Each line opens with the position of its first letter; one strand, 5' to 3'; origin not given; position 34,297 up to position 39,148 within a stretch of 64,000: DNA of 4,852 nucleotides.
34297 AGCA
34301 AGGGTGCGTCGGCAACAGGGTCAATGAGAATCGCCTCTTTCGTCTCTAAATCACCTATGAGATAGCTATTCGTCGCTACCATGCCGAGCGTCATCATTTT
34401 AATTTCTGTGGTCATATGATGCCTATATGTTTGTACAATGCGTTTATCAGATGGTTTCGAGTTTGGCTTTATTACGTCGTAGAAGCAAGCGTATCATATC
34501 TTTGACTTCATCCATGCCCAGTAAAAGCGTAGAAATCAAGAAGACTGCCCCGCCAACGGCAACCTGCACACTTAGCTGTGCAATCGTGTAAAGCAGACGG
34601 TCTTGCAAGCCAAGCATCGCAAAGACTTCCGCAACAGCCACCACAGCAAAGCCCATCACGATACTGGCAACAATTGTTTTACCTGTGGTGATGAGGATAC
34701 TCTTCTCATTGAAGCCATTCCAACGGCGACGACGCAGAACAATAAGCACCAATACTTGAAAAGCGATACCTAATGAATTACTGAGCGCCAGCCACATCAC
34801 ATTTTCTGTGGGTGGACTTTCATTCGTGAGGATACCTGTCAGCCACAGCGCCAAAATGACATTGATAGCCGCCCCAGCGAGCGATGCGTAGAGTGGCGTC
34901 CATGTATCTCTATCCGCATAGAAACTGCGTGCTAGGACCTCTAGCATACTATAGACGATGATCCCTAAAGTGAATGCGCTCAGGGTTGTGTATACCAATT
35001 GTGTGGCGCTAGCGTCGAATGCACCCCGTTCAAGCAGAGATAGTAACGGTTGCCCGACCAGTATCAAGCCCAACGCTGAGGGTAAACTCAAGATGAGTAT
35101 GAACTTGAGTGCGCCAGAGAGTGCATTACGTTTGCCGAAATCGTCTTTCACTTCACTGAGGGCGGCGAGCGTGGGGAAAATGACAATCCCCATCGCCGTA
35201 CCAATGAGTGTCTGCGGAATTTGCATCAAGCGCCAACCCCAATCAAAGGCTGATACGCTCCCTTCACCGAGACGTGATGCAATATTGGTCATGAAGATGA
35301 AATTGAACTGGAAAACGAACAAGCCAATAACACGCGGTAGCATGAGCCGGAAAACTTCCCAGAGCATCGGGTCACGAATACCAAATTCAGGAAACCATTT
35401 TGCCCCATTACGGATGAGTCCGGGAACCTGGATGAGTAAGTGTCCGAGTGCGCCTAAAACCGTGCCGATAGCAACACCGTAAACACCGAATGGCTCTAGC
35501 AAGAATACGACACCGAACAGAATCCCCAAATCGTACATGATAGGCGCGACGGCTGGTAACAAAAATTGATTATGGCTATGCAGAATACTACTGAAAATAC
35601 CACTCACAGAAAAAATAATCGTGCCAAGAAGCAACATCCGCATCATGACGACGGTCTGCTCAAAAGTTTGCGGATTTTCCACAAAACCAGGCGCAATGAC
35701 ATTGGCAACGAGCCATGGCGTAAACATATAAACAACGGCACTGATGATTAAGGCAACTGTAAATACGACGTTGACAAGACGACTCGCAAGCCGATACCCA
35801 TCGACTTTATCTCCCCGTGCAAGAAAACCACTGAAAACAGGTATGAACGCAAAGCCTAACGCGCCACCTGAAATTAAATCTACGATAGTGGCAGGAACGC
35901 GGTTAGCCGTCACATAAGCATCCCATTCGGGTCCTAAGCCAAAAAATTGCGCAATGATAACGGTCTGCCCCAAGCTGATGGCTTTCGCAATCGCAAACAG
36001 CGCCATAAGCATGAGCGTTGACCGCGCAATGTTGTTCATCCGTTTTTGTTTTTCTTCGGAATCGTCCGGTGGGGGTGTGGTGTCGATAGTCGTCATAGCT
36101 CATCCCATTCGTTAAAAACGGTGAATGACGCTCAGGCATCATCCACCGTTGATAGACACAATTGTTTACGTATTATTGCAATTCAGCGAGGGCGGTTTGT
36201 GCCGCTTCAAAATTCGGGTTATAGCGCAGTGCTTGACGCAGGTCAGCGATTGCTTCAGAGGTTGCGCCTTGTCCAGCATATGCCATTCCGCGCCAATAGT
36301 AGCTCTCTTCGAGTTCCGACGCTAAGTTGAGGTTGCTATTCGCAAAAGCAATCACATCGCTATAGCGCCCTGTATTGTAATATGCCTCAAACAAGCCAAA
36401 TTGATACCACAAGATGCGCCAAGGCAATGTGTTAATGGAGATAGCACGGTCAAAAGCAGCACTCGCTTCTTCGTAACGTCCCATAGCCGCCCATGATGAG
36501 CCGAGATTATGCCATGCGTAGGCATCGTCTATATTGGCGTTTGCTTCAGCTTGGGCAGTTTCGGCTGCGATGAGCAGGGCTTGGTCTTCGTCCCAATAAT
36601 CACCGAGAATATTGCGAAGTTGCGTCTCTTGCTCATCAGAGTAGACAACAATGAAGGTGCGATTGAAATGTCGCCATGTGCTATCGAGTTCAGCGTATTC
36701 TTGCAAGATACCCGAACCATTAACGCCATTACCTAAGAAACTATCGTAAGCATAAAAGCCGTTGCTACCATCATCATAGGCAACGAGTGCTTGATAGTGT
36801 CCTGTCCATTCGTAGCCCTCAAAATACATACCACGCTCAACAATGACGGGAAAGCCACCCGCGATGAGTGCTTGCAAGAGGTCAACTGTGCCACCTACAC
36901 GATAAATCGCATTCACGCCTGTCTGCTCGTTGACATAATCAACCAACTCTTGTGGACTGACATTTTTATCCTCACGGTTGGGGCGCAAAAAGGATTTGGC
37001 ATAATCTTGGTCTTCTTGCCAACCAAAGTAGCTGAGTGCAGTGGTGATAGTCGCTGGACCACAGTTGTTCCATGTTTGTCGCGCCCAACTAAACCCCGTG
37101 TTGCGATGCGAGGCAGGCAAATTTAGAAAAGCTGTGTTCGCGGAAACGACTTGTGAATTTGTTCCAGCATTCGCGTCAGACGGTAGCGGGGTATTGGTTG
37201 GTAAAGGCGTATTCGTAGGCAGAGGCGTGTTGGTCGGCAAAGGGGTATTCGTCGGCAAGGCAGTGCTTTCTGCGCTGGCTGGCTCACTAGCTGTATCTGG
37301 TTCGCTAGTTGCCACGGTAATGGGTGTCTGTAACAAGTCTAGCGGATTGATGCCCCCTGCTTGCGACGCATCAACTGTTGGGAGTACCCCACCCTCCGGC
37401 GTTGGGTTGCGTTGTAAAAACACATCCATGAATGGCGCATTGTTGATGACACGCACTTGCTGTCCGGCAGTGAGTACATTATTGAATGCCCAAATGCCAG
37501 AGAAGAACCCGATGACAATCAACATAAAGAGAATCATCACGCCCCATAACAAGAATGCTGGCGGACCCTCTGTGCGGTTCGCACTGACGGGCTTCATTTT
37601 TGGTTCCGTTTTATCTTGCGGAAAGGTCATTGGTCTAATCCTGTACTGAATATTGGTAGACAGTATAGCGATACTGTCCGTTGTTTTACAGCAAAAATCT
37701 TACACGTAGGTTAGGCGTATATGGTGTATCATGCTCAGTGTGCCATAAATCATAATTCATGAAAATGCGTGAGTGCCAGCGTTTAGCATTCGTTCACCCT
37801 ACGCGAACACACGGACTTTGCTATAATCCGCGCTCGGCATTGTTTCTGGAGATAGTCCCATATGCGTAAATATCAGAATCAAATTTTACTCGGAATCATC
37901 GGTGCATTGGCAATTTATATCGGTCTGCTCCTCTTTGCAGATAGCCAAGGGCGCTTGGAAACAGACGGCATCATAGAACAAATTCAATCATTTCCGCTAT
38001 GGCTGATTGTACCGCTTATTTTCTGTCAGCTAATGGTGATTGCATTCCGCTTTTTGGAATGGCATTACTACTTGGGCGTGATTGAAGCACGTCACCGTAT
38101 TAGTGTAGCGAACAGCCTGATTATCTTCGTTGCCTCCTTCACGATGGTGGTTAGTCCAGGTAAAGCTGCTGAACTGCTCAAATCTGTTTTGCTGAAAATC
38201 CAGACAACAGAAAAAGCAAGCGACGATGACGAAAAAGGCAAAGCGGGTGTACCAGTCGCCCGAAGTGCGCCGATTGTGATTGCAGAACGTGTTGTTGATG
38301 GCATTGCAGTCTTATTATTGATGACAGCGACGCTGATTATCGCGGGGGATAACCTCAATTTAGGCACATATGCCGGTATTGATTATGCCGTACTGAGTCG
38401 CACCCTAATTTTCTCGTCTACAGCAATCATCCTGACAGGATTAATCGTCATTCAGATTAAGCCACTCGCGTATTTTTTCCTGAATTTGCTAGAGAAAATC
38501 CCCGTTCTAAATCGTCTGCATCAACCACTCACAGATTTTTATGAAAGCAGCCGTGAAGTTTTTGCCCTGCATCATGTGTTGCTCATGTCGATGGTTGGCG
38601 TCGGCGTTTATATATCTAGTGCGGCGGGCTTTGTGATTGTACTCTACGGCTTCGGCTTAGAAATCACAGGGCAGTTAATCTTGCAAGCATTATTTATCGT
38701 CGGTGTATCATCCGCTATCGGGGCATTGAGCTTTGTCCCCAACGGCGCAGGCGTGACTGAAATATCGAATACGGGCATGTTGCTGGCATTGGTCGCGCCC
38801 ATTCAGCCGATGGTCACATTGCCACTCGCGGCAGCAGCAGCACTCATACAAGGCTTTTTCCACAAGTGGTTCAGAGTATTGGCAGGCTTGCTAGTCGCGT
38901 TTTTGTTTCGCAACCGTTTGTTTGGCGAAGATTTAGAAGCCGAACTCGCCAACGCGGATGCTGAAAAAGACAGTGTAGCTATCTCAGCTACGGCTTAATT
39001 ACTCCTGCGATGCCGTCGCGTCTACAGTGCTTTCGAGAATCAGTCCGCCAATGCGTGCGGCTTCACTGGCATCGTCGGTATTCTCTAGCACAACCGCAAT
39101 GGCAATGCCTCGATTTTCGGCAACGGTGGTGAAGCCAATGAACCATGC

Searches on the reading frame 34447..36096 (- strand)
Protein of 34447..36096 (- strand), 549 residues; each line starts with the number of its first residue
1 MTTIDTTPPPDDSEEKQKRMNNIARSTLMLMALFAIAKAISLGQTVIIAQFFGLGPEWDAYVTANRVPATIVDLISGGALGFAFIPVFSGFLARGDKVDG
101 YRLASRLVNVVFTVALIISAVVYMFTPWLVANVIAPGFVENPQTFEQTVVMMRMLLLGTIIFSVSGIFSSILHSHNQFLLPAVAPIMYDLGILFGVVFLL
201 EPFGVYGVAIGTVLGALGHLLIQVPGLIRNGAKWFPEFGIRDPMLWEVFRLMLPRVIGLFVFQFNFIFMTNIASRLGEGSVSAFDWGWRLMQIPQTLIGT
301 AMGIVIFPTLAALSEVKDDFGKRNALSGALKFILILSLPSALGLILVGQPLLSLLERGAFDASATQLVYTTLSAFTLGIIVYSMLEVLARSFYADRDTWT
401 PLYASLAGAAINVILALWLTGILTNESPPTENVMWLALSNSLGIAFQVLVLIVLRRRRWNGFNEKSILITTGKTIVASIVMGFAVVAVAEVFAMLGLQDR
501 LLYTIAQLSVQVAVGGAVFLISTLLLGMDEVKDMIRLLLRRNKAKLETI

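Call 85: search_protein_families(library=pfam, proteins=[window:34447-36096:-], max_evalue=0.00001)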
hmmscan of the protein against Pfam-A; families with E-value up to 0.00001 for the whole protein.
window:34447-36096:- (549 aa): 2 families
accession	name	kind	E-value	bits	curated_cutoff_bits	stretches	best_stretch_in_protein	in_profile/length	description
PF03023.19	MurJ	-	5e-81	273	27.4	1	48-494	1-438/451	Lipid II flippase MurJ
PF01554.23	MatE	-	1.7e-09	38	24.9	1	254-417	1-160/161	MatE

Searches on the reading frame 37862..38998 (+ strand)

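Call 85: search_protein_families(library=pfam, proteins=[window:37862-38998:+], max_evalue=0.00001)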
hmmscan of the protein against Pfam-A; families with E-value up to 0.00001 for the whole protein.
window:37862-38998:+ (378 aa): 1 family
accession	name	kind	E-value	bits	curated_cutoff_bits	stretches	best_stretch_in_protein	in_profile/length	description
PF03706.18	LPG_synthase_TM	-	3.8e-23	82.9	33.4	1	12-342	1-302/302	Lysylphosphatidylglycerol synthase TM region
